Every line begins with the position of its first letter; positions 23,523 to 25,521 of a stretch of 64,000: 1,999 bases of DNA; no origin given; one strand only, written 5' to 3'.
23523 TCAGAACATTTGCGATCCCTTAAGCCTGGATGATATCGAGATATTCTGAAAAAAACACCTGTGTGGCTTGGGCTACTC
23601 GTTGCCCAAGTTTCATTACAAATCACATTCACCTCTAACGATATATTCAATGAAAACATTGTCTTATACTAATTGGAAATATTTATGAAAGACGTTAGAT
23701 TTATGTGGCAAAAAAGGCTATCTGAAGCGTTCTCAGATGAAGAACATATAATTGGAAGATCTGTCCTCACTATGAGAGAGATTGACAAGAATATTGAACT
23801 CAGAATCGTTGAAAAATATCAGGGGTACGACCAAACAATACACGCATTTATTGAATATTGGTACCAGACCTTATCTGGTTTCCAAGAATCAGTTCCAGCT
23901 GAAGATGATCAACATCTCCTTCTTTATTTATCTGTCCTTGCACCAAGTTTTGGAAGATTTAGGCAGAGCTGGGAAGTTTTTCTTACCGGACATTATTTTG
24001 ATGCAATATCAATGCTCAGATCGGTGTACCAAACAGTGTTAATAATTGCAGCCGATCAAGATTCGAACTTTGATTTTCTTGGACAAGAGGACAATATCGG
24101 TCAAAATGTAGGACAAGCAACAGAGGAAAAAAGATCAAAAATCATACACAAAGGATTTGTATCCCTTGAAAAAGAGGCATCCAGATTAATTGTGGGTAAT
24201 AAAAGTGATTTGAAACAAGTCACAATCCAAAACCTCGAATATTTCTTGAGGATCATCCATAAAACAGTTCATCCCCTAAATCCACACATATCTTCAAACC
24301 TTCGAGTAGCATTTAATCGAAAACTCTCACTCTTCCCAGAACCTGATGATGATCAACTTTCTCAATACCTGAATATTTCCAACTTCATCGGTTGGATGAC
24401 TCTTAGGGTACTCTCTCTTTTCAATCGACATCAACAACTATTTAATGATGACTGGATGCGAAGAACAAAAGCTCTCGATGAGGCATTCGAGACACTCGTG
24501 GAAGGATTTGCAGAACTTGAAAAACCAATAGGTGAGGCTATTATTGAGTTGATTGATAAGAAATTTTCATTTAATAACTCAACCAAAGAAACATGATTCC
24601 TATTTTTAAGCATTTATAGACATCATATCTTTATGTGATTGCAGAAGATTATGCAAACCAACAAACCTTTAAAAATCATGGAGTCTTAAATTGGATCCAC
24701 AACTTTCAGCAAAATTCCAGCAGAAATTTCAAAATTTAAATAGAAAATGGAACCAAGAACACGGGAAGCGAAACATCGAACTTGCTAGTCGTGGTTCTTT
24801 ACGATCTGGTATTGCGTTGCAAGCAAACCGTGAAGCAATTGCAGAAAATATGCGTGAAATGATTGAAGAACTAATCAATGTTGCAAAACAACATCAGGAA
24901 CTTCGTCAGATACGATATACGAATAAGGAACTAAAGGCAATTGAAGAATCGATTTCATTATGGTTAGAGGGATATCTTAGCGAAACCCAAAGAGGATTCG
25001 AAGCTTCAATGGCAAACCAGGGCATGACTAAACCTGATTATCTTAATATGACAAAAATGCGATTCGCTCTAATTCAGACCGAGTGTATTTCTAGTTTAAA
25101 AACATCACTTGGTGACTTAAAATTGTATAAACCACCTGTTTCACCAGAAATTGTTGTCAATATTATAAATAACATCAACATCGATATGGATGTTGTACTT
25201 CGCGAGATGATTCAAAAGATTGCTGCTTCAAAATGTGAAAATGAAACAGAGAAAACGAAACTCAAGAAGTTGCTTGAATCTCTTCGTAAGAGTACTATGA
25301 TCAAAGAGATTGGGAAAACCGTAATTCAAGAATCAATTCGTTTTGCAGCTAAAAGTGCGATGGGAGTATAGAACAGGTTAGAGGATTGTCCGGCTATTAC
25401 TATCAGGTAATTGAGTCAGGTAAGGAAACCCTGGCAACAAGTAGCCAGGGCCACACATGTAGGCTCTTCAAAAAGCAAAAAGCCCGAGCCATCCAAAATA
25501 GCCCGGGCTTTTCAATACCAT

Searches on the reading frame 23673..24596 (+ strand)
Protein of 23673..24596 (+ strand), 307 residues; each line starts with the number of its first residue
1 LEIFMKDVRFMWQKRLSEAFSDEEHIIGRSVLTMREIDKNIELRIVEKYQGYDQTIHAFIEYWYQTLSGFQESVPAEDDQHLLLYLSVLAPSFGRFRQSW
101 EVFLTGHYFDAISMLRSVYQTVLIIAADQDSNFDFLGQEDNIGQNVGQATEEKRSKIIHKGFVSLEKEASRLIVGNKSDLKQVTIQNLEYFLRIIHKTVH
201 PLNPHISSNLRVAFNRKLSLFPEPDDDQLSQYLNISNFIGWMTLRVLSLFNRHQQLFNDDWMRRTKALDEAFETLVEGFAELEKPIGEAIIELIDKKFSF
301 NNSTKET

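Call 4: search_protein_families(library=pfam, proteins=[window:23673-24596:+], max_evalue=0.01)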
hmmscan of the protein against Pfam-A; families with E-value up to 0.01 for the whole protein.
window:23673-24596:+ (307 aa): 0 families

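Call 42: search_protein_families(library=padloc, proteins=[window:23673-24596:+], max_evalue=0.1)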
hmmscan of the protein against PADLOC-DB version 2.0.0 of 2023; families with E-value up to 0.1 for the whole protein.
window:23673-24596:+ (307 aa): 1 family
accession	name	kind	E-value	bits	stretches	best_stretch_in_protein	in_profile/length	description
PDLC02457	BrxA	-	0.014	13.1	1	123-181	28-86/201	BrxA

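Call 43: search_protein_families(library=ncbifam, proteins=[window:23673-24596:+], max_evalue=0.1)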
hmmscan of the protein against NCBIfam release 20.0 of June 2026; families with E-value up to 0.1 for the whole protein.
window:23673-24596:+ (307 aa): 0 families

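Call 59: find_homologous_proteins(query=window:23685-24596:+)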
Query window:23685-24596:+ (303 aa): 4 proteins with E <= 0.001 among 1021 candidates.
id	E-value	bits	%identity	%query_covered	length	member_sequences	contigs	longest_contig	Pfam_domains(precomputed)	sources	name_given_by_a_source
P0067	2.4e-198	675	100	100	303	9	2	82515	-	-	-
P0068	1.9e-127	442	68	95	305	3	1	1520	-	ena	-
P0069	5.1e-114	398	62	97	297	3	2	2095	-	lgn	-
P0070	3.9e-77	277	66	62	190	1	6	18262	-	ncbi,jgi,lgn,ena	-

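Call 77: find_encoding_contigs(protein=P0070, flank=4000, max_places=4)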
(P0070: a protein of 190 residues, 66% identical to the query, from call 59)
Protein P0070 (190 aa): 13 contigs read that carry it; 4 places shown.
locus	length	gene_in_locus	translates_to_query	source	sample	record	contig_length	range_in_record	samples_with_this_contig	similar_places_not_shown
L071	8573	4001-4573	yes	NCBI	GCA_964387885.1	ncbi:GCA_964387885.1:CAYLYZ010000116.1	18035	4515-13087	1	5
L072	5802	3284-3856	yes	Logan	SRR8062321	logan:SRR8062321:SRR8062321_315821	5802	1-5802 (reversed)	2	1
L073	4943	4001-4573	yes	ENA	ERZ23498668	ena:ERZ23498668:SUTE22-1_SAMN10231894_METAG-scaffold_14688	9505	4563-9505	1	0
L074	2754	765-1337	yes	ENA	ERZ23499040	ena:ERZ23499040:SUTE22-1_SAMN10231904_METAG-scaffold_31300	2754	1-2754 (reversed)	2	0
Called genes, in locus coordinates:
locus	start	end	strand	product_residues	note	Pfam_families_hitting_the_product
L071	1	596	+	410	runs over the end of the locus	PF09626:DHC (weak)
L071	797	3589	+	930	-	PF02838:Glyco_hydro_20b, PF18962:Por_Secre_tail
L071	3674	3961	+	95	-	-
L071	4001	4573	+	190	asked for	-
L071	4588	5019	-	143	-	-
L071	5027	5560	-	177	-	-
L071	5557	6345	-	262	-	-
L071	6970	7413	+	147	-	PF13310:Virulence_RhuM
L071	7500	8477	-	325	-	PF11845:Tll0287-like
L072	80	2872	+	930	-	PF02838:Glyco_hydro_20b, PF18962:Por_Secre_tail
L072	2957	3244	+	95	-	-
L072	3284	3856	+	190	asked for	-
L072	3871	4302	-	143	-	-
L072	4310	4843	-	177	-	-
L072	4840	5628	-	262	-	-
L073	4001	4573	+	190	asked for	-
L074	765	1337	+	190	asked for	-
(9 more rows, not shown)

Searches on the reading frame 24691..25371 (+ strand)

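Call 4: search_protein_families(library=pfam, proteins=[window:24691-25371:+], max_evalue=0.01)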
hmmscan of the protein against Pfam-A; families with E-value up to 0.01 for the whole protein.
window:24691-25371:+ (226 aa): 0 families

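Call 42: search_protein_families(library=padloc, proteins=[window:24691-25371:+], max_evalue=0.1)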
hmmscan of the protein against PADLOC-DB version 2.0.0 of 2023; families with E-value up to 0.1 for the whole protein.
window:24691-25371:+ (226 aa): 0 families

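Call 43: search_protein_families(library=ncbifam, proteins=[window:24691-25371:+], max_evalue=0.1)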
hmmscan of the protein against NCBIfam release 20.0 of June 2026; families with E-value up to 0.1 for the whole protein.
window:24691-25371:+ (226 aa): 1 family
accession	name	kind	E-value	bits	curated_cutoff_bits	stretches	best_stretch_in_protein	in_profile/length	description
NF041677.1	trans_regClgR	equivalog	0.046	13.8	170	0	151-215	49-107/113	transcriptional regulator ClgR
